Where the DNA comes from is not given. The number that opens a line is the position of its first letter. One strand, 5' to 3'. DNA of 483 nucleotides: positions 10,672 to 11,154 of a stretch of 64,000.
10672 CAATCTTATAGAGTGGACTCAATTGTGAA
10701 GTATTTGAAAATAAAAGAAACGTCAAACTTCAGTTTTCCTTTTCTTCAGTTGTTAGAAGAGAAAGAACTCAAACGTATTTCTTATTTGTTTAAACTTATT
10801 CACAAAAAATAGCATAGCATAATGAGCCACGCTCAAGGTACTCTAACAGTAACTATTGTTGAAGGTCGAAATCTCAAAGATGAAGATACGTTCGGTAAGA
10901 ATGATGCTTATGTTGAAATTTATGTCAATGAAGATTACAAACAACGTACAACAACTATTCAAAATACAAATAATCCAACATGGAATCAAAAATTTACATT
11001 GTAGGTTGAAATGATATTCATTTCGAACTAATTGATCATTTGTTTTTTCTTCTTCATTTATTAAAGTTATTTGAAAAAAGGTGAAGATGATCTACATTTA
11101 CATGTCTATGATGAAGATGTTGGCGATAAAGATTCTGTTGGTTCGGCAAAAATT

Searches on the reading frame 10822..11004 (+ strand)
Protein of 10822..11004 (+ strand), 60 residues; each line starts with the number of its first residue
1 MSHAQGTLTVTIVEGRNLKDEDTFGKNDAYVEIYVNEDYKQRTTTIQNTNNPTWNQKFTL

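Call 52: search_protein_families(library=pfam, proteins=[window:10822-11004:+], max_evalue=0.01)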
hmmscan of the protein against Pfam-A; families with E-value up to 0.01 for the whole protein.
window:10822-11004:+ (60 aa): 1 family
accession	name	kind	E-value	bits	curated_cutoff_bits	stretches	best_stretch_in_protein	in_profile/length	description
PF00168.36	C2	-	3.6e-15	56.5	22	1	6-59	1-55/104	C2 domain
